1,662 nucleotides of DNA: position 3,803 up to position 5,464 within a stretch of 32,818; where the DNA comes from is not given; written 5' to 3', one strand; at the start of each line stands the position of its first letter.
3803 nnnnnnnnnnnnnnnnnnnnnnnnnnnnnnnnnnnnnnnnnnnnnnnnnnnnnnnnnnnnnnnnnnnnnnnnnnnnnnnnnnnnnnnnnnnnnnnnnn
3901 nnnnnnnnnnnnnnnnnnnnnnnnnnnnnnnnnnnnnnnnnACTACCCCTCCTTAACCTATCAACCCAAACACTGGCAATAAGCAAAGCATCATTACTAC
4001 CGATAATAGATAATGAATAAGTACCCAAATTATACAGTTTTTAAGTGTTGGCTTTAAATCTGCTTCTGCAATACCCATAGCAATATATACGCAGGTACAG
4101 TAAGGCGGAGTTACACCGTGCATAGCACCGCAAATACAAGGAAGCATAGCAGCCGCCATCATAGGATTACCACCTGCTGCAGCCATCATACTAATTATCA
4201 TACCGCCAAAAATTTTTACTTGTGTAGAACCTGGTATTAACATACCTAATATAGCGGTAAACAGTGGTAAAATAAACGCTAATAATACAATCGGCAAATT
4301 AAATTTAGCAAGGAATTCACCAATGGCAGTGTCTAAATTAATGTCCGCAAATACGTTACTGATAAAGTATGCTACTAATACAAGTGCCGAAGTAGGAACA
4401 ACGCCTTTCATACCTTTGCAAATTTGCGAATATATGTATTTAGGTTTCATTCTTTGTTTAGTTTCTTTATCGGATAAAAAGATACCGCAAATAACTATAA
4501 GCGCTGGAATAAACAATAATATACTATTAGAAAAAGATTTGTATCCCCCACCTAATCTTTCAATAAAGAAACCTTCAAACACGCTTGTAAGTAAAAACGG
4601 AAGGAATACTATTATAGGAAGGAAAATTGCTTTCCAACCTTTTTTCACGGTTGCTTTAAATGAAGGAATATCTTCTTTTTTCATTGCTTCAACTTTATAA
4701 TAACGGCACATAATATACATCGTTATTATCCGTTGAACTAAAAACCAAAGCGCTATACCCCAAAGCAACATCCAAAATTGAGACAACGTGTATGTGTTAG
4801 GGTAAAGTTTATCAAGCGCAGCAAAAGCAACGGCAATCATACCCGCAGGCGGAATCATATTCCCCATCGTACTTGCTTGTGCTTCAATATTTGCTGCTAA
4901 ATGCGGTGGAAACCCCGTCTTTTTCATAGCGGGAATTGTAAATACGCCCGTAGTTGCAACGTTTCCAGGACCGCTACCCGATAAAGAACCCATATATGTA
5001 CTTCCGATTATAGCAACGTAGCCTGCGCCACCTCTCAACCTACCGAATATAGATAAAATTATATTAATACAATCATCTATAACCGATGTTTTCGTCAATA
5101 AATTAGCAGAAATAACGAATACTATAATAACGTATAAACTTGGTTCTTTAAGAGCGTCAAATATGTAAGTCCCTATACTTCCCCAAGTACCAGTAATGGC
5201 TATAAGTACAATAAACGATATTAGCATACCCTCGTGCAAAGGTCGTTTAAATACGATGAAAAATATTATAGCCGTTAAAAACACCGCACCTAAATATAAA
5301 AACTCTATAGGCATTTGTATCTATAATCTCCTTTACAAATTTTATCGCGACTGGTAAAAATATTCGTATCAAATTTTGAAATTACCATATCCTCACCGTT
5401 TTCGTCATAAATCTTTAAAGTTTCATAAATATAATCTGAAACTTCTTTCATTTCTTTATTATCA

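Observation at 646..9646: Candidate undescribed amino-sugar acylation cassette: rfbA/rfbB + DegT aminotransferase + two ATP-grasp ligases + TRAP-type permease + Wzx-GNAT fusion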

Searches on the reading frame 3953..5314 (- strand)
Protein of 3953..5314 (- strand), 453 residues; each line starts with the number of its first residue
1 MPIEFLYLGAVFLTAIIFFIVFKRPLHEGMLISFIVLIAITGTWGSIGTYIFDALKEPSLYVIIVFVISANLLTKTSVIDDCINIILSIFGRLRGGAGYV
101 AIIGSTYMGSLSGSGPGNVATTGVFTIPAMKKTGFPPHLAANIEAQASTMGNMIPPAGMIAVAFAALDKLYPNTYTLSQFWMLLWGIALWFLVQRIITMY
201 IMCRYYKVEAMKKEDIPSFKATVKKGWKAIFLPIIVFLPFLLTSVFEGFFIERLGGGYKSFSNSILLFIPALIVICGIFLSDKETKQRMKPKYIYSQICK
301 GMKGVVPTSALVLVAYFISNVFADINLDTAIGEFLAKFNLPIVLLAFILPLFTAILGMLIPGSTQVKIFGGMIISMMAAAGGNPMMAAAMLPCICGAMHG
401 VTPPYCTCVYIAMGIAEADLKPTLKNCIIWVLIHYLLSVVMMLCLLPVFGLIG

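Call 4: search_protein_families(library=pfam, proteins=[window:3953-5314:-], max_evalue=0.01)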
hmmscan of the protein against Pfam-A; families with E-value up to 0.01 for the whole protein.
window:3953-5314:- (453 aa): 1 family
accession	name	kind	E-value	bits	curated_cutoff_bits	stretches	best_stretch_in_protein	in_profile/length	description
PF06808.19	DctM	-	2.5e-45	155.5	23.8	1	16-442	4-408/413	Tripartite ATP-independent periplasmic transporter, DctM component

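Call 6: search_protein_families(library=ncbifam, proteins=[window:3953-5314:-], max_evalue=0.001)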
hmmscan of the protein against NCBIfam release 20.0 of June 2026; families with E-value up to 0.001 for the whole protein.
window:3953-5314:- (453 aa): 3 families
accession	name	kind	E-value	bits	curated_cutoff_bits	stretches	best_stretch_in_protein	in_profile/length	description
TIGR02123.1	TRAP_fused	subfamily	2.8e-37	128.7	320.65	1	57-442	165-529/615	TRAP transporter fused permease subunit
TIGR00786.1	dctM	subfamily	3.3e-23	82.1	268.45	1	43-238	23-212/405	TRAP transporter large permease subunit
NF011634.1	PRK15060.1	equivalog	2e-07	30.4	800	1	57-442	53-411/425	2,3-diketo-L-gulonate TRAP transporter large permease YiaN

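Call 9: find_homologous_proteins(query=window:3953-5314:-, max_evalue=0.00001)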
Query window:3953-5314:- (453 aa): 3729 proteins with E <= 0.00001 among 8000 candidates; the best 120 are listed.
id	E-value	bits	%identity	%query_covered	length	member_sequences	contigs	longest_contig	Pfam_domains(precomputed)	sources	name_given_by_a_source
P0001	9.7e-294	992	100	100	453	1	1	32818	PF06808.19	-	-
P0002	3.2e-283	958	94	100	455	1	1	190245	PF06808.19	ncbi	-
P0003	1.9e-278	942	93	100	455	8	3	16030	PF06808.19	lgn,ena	-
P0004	4.2e-266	901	89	100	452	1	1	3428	PF06808.19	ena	-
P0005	5.0e-254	861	84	100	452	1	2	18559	PF06808.19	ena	-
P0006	1.9e-253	859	84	100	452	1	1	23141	PF06808.19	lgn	-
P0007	3.1e-253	859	84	100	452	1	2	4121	PF06808.19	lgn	-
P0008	3.3e-253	859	84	100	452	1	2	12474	PF06808.19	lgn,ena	-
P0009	2.3e-252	856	83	100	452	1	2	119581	PF06808.19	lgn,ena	-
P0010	4.6e-252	855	83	100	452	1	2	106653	PF06808.19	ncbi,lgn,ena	-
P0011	6.3e-251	851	84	100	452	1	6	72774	PF06808.19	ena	-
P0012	1.1e-246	837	83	99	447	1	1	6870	PF06808.19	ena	-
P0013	4.2e-244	829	82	100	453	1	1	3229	PF06808.19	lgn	-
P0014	1.6e-243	827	81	100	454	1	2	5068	PF06808.19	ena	-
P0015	2.4e-242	823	80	100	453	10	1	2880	PF06808.19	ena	-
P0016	2.4e-242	823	79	100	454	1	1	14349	PF06808.19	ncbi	-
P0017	9.1e-240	814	80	100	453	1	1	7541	PF06808.19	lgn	-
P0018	2.8e-238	809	78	100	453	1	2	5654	PF06808.19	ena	-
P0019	4.4e-238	809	80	100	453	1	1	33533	PF06808.19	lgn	-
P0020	4.5e-236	802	78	100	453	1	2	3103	PF06808.19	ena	-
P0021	7.6e-236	801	77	100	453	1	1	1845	PF06808.19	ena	-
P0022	1.4e-234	797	78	100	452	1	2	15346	PF06808.19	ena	-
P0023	5.1e-233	792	77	100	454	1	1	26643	PF06808.19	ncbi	-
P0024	6.6e-233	792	77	100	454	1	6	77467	PF06808.19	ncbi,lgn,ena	-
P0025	4.5e-232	789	76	100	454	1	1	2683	PF06808.19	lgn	-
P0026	4.2e-231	786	76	100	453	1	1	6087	PF06808.19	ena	-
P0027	8.2e-231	785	76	100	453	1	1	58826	PF06808.19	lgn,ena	-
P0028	1.5e-230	784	76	100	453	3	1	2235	PF06808.19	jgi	jgi:TRAP-type uncharacterized transport system fused permease subunit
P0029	5.6e-230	782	76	99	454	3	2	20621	PF06808.19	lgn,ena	-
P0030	7.3e-230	782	76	100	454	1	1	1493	PF06808.19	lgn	-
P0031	1.2e-229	781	78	100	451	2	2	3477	PF06808.19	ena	-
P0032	2.3e-229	780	75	100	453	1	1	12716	PF06808.19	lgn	-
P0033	2.5e-229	780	76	100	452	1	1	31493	PF06808.19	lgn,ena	-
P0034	1.3e-228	778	75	100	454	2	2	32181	PF06808.19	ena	-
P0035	3.0e-228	776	76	100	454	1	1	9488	PF06808.19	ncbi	-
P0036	1.7e-227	774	76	100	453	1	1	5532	PF06808.19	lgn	-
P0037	3.4e-227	773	75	100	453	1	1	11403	PF06808.19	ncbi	-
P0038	3.9e-227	773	76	100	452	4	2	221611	PF06808.19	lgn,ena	-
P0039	7.6e-227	772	75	100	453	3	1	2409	PF06808.19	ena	-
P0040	1.0e-226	771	75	100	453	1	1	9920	PF06808.19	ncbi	-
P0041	1.2e-226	771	74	100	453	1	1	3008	PF06808.19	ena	-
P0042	1.6e-226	771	76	100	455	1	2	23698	PF06808.19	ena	-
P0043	1.7e-226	771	75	100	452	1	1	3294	PF06808.19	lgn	-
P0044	3.6e-226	769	75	100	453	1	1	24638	PF06808.19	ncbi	-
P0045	4.7e-226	769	74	100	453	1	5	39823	PF06808.19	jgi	-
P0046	1.5e-225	767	73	100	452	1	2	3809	PF06808.19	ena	-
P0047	1.6e-225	767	76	100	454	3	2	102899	PF06808.19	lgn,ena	-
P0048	2.0e-225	767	75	100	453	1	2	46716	PF06808.19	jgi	-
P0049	2.4e-225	767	75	100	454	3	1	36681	PF06808.19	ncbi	-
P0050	3.3e-225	766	75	100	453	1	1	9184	PF06808.19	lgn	-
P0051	3.6e-225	766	75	100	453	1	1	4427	PF06808.19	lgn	-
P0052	4.0e-225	766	74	100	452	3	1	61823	PF06808.19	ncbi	-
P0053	5.1e-225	766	75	100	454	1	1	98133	PF06808.19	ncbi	-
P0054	5.9e-225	766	75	100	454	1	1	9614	PF06808.19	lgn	-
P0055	7.3e-225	765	74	100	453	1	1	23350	PF06808.19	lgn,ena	-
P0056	1.1e-224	765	75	100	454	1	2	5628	PF06808.19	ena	-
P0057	2.1e-224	764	76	100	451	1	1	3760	PF06808.19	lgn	-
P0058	2.4e-224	763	75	100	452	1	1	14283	PF06808.19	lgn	-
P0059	3.5e-224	763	74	100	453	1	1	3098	PF06808.19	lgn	-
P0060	8.1e-224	762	75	100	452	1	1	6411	PF06808.19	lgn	-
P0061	1.0e-223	761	74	100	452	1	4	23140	PF06808.19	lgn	-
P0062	1.0e-223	761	74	100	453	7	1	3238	PF06808.19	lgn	-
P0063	1.2e-223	761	74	100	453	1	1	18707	PF06808.19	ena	-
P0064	1.7e-223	761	74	100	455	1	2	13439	PF06808.19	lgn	-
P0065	1.8e-223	761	76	100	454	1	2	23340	PF06808.19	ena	-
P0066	2.7e-223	760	74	100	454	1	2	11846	PF06808.19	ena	-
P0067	3.2e-223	760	72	100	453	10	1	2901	PF06808.19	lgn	-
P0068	4.1e-223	759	74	100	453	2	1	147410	PF06808.19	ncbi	-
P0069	6.0e-223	759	74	100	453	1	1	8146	PF06808.19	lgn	-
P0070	8.2e-223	758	74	100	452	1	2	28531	PF06808.19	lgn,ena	-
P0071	9.5e-223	758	74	100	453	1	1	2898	PF06808.19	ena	-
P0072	9.6e-223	758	75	99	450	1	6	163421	PF06808.19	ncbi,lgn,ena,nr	ncbi:MAG: TRAP transporter large permease subunit [Clostridia bacterium]|nr:TRAP transporter large p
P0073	1.2e-222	758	73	100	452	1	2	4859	PF06808.19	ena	-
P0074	1.3e-222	758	74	100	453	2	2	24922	PF06808.19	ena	-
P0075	2.3e-222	757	73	100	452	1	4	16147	PF06808.19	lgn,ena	-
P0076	2.7e-222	757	75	99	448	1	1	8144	PF06808.19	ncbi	-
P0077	3.3e-222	756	74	97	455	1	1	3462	PF06808.19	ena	-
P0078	3.4e-222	756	74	100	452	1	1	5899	PF06808.19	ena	-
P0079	4.1e-222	756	73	100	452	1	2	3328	PF06808.19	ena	-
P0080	4.4e-222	756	75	100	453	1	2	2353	PF06808.19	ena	-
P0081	4.7e-222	756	73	100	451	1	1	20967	PF06808.19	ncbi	-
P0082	5.0e-222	756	74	100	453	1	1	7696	PF06808.19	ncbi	-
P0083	5.8e-222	756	74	100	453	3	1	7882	PF06808.19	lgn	-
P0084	5.9e-222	756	73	97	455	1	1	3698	PF06808.19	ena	-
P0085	6.6e-222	755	74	100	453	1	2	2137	PF06808.19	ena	-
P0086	6.7e-222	755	74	100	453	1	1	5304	PF06808.19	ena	-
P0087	2.9e-221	753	73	100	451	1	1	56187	PF06808.19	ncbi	-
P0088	4.1e-221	753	72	100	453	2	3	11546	PF06808.19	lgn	-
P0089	4.7e-221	753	74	100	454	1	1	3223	PF06808.19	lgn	-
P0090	5.2e-221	752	74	100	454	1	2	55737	PF06808.19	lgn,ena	-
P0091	6.8e-221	752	73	100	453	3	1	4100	PF06808.19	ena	-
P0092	8.6e-221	752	74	100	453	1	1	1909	PF06808.19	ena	-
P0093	1.0e-220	752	73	97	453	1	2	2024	PF06808.19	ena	-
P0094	1.1e-220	751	73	100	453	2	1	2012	PF06808.19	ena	-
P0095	1.1e-220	751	74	100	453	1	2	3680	PF06808.19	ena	-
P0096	1.2e-220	751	73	100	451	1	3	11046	PF06808.19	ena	-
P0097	1.6e-220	751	73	100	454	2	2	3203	PF06808.19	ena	-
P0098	1.8e-220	751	74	100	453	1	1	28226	PF06808.19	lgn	-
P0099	1.8e-220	751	73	100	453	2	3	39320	PF06808.19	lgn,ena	-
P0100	2.3e-220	750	72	100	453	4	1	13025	PF06808.19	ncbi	-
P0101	4.6e-220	749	74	100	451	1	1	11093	PF06808.19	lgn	-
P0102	5.0e-220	749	73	100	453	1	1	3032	PF06808.19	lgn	-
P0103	5.5e-220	749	74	97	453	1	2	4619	PF06808.19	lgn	-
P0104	5.6e-220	749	74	100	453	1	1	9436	PF06808.19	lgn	-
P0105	6.3e-220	749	73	100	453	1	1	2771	PF06808.19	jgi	-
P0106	7.8e-220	749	73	100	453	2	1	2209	PF06808.19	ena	-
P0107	8.3e-220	749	73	99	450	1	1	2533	PF06808.19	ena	-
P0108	9.9e-220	748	74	100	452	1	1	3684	PF06808.19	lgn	-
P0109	1.1e-219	748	75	100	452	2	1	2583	PF06808.19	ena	-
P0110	1.7e-219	747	73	100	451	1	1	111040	PF06808.19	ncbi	-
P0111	2.5e-219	747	73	100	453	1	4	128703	PF06808.19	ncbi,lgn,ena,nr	ncbi:MAG: TRAP transporter large permease subunit [Clostridia bacterium]|nr:TRAP transporter large p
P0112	2.6e-219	747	73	100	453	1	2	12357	PF06808.19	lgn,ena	-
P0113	2.8e-219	747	74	100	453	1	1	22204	PF06808.19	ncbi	-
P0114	4.0e-219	746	73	100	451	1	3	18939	PF06808.19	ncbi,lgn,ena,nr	ncbi:MAG: TRAP transporter large permease subunit [Clostridia bacterium]|nr:TRAP transporter large p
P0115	4.9e-219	746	74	100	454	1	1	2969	PF06808.19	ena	-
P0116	7.2e-219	745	73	100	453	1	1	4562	PF06808.19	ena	-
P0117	1.0e-218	745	75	100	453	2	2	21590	PF06808.19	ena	-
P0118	1.1e-218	745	74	100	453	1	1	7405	PF06808.19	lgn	-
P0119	1.1e-218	745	74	100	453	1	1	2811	PF06808.19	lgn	-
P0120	1.4e-218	744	73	100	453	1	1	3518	PF06808.19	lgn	-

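Call 10: find_encoding_contigs(protein=P0072, flank=10000, max_places=3)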
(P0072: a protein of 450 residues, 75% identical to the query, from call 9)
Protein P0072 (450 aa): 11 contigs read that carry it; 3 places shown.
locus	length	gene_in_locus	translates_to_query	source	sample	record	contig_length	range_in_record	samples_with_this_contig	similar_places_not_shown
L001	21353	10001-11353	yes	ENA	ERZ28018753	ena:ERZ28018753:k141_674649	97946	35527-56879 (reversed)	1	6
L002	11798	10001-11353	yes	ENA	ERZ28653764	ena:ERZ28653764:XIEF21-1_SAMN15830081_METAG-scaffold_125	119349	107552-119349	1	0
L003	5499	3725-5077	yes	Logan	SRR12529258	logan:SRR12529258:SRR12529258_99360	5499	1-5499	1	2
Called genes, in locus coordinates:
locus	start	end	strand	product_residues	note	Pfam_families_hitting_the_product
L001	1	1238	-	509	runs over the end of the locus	PF01943:Polysacc_synt, PF13440:Polysacc_synt_3, PF03023:MurJ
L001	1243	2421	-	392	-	PF04230:PS_pyruv_trans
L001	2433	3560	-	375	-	PF14897:EpsG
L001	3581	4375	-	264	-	PF00535:Glycos_transf_2, PF10111:Glyco_tranf_2_2, PF13506:Glyco_transf_21, PF13641:Glyco_tranf_2_3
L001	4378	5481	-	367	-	PF13477:Glyco_trans_4_2, PF13439:Glyco_transf_4, PF13579:Glyco_trans_4_4 (faint), PF00534:Glycos_transf_1, PF13692:Glyco_trans_1_4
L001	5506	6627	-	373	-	PF00155:Aminotran_1_2, PF01041:DegT_DnrJ_EryC1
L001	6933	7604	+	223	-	PF02397:Bac_transf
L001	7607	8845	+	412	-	PF01071:GARS_A (weak), PF02655:ATP-grasp_3, PF07478:Dala_Dala_lig_C, PF13535:ATP-grasp_4, PF18603:LAL_C2 (faint)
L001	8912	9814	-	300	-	PF00126:HTH_1, PF03466:LysR_substrate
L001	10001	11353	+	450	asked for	PF06808:DctM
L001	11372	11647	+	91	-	-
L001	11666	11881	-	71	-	-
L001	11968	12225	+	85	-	PF00381:PTS-HPr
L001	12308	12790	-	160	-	PF06177:QueT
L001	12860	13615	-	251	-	PF00106:adh_short, PF08659:KR (weak), PF13561:adh_short_C2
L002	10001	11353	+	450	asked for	PF06808:DctM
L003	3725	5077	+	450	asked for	PF06808:DctM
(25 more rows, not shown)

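Call 11: find_encoding_contigs(protein=P0002, flank=10000, max_places=2)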
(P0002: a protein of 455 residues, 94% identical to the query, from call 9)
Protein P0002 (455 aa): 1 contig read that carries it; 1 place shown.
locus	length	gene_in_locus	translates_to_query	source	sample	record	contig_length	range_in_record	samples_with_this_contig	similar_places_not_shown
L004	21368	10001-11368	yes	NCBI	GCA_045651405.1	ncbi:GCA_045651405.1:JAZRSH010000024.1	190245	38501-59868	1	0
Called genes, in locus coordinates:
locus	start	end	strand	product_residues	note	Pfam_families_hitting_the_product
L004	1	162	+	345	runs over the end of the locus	PF00534:Glycos_transf_1 (faint), PF13692:Glyco_trans_1_4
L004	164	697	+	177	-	PF25084:LbH_EIF2B (weak), PF25087:GMPPB_C (faint), PF00132:Hexapep, PF14602:Hexapep_2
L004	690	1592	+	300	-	PF00535:Glycos_transf_2, PF10111:Glyco_tranf_2_2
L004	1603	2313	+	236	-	PF00483:NTP_transferase, PF12804:NTP_transf_3, PF20202:DUF6564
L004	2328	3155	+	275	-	PF04991:LicD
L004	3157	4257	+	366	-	PF00534:Glycos_transf_1, PF13692:Glyco_trans_1_4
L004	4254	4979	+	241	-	PF00132:Hexapep, PF14602:Hexapep_2 (weak)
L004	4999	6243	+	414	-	PF04932:Wzy_C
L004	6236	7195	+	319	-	PF00535:Glycos_transf_2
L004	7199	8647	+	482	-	PF01943:Polysacc_synt, PF13440:Polysacc_synt_3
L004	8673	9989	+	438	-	PF21360:PylC-like_N, PF02786:CPSase_L_D2 (weak)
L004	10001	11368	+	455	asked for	PF06808:DctM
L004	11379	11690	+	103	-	-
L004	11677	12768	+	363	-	PF00155:Aminotran_1_2 (weak), PF01041:DegT_DnrJ_EryC1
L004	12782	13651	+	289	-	PF00483:NTP_transferase, PF12804:NTP_transf_3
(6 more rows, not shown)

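Call 20: find_related_loci(query=A1, collection=genome_contigs, flank=10000)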
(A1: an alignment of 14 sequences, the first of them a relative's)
Query A1 (453 aa) in genome_contigs; peptide patterns used: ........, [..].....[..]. (x = any residue, [..] = any of these).
194 stretches matched a pattern; 163 encode a relative of the query (tblastn E <= 1e-3); the best 80 are kept; 80 distinct loci.
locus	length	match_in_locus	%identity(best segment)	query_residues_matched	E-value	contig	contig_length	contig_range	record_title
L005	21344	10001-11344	95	1-448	0e+0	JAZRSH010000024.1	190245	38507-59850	MAG: Christensenellaceae bacterium isolate T1900045348_YK20190038.MAGScoT_cleanbin_000007 SGB_6726_k141_1473112, whole g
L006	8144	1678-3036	75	1-453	0e+0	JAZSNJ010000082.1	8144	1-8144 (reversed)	MAG: Clostridia bacterium isolate T1900044551_TS20190017.MAGScoT_cleanbin_000025 SGB_236_k141_254015, whole genome shotg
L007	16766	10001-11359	80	1-453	0e+0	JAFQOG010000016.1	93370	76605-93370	MAG: Clostridia bacterium isolate RGIG2000 Goat_Colon-1__c208604, whole genome shotgun sequence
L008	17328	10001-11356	78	1-452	0e+0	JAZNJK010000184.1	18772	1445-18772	MAG: Eubacteriales bacterium isolate T1900044680_TS20190146.MAGScoT_cleanbin_000021 SGB_1680_k141_3018443, whole genome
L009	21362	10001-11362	75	1-453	0e+0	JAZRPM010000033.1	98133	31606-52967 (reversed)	MAG: Candidatus Ornithomonoglobus sp. isolate T1900045380_YK20190070.MAGScoT_cleanbin_000003 SGB_6881_k141_717714, whole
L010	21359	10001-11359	75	1-452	0e+0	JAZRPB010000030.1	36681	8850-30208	MAG: Clostridia bacterium isolate T1900045382_YK20190072.MAGScoT_cleanbin_000001 SGB_6899_k141_2015222, whole genome sho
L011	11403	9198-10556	75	1-453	0e+0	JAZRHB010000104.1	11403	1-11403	MAG: Clostridia bacterium isolate T1900045485_YK20190179.MAGScoT_cleanbin_000010 SGB_7341_k141_1864556, whole genome sho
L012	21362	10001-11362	77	1-453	0e+0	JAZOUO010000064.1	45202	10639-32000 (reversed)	MAG: Eubacteriales bacterium isolate T1900045532_YK20190226.MAGScoT_cleanbin_000041 SGB_7735_k141_2316558, whole genome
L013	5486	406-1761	75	1-452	0e+0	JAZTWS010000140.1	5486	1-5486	MAG: Eubacteriales bacterium isolate T1900045332_YK20190021.MAGScoT_cleanbin_000071 SGB_6542_k141_2897555, whole genome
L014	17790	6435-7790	76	1-452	0e+0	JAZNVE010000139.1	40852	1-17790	MAG: Acutalibacteraceae bacterium isolate T1900044791_TS20190257.MAGScoT_cleanbin_000026 SGB_2651_k141_2136644, whole ge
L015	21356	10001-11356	73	1-452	0e+0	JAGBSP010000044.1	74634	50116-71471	MAG: Clostridia bacterium isolate RGIG9409 Yak_Cecum-1__c661934, whole genome shotgun sequence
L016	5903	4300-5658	73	1-453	0e+0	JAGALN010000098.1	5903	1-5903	MAG: Clostridia bacterium isolate RGIG8552 Water_deer_Cecum-3__c285391, whole genome shotgun sequence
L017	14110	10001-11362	73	1-453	0e+0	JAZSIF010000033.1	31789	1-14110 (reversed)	MAG: Eubacteriales bacterium isolate T1900044573_TS20190039.MAGScoT_cleanbin_000009 SGB_455_k141_1671732, whole genome s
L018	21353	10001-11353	72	1-451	0e+0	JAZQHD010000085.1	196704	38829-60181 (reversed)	MAG: Ructibacterium sp. isolate T1900044629_TS20190095.MAGScoT_cleanbin_000005 SGB_995_k141_1666760, whole genome shotgu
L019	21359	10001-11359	72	1-453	0e+0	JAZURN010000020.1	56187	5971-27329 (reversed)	MAG: Ructibacterium sp. isolate T1900044851_TS20190317.MAGScoT_cleanbin_000020 SGB_3024_k141_1755616, whole genome shotg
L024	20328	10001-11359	72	1-453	0e+0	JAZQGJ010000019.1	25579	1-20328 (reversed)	MAG: Eubacteriales bacterium isolate T1900044631_TS20190097.MAGScoT_cleanbin_000004 SGB_1033_k141_1527044, whole genome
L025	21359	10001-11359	73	1-453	0e+0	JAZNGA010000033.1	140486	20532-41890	MAG: Clostridia bacterium isolate T1900044709_TS20190175.MAGScoT_cleanbin_000008 SGB_1828_k141_2419926, whole genome sho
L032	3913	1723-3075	71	1-451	0e+0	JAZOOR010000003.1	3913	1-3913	MAG: Oscillospiraceae bacterium isolate T1900045627_YK20190321.MAGScoT_cleanbin_000009 SGB_8035_k141_469327, whole genom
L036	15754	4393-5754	72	1-453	0e+0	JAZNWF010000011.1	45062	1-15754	MAG: Eubacteriales bacterium isolate T1900044784_TS20190250.MAGScoT_cleanbin_000080 SGB_2604_k141_1587903, whole genome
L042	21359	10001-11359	69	1-453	0e+0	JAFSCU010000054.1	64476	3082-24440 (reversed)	MAG: Oscillospiraceae bacterium isolate RGIG3025 Goat_Rectum-3__c897502, whole genome shotgun sequence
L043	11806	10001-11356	71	1-451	0e+0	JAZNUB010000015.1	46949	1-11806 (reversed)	MAG: Eubacteriales bacterium isolate T1900044800_TS20190266.MAGScoT_cleanbin_000005 SGB_2703_k141_1548667, whole genome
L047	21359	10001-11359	70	1-453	0e+0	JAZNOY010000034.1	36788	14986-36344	MAG: Acutalibacteraceae bacterium isolate T1900044839_TS20190305.MAGScoT_cleanbin_000005 SGB_2931_k141_178888, whole gen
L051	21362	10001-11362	70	1-453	0e+0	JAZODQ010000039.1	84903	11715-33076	MAG: Acetatifactor sp. isolate T1900044751_TS20190417.MAGScoT_cleanbin_000054 SGB_2218_k141_3433136, whole genome shotgu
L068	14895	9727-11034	72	1-436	0e+0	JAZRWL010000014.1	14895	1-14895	MAG: Lachnospiraceae bacterium isolate T1900044951_TA20190004.MAGScoT_cleanbin_000145 SGB_3680_k141_2138241, whole genom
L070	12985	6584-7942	69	1-453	0e+0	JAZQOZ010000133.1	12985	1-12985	MAG: Oscillospiraceae bacterium isolate T1900045242_TH20190012.MAGScoT_cleanbin_000001 SGB_5541_k141_3753086, whole geno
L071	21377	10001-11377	68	1-452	0e+0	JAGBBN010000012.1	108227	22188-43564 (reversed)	MAG: Clostridia bacterium isolate RGIG8968 Water_deer_Rectum-2__c237525, whole genome shotgun sequence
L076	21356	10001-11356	69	1-452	0e+0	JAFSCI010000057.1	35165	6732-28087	MAG: Clostridia bacterium isolate RGIG3013 Goat_Rectum-3__c747854, whole genome shotgun sequence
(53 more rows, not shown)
